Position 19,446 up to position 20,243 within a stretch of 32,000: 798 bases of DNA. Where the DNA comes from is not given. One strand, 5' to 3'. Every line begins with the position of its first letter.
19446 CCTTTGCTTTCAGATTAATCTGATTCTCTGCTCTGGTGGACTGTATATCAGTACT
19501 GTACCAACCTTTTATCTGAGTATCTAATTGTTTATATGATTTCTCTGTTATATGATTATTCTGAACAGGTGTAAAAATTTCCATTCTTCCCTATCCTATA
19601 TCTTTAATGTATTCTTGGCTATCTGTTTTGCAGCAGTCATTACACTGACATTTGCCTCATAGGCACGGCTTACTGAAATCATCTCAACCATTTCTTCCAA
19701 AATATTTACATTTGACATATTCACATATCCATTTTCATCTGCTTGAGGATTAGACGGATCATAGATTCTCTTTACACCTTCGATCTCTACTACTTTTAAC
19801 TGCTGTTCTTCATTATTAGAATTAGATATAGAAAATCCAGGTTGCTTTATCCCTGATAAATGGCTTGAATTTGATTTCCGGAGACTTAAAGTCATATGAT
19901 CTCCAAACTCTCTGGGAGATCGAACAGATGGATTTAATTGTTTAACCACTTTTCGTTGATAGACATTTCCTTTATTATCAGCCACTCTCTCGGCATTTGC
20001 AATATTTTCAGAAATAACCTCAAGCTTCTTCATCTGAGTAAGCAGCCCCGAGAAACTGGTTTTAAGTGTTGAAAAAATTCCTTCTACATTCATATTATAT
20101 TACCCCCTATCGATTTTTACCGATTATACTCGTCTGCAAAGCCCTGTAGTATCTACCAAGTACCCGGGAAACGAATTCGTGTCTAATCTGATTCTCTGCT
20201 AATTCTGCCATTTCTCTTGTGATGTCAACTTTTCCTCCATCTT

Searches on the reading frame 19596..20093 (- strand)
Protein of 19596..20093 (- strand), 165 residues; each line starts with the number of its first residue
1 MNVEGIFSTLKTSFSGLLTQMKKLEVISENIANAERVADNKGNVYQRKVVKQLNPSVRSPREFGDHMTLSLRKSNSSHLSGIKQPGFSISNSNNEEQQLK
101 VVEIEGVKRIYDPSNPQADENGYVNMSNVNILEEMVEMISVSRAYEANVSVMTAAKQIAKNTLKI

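Call 72: find_related_loci(query=window:19596-20093:-, collection=metagenome_contigs, flank=3000)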
Query window:19596-20093:- (165 aa) in metagenome_contigs; peptide patterns used: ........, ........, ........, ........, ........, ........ (x = any residue, [..] = any of these).
125 stretches matched a pattern; 34 encode a relative of the query (tblastn E <= 1e-3); 34 distinct loci.
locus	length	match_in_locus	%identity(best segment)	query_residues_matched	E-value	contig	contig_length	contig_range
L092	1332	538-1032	96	1-165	4e-114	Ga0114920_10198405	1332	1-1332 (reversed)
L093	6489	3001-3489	67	1-165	7e-72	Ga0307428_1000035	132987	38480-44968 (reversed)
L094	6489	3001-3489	67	1-165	7e-72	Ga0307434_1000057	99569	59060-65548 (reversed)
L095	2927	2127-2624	32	1-165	2e-28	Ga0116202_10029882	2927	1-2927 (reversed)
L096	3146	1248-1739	36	6-165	7e-26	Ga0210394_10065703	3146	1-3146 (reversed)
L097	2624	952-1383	36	2-165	3e-24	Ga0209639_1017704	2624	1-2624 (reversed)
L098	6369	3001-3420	37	6-165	4e-24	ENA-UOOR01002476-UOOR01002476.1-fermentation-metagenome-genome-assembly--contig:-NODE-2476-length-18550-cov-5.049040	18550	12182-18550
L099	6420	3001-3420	36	6-165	6e-24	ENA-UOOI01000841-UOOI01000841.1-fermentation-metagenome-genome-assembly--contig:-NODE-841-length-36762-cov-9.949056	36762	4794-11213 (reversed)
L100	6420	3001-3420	36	6-165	6e-24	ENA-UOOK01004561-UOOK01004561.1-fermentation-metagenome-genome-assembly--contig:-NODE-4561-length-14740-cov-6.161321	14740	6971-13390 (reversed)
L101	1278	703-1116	35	6-165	8e-24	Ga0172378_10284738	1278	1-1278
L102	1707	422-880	36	1-165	4e-23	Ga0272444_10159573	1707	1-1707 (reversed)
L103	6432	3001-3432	35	4-165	6e-23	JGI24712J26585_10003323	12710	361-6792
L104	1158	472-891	34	6-165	3e-23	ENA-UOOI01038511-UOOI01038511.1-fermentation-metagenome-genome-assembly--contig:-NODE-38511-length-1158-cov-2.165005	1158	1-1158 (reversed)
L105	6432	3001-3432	35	4-165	1e-22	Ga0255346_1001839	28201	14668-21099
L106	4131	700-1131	35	4-165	1e-22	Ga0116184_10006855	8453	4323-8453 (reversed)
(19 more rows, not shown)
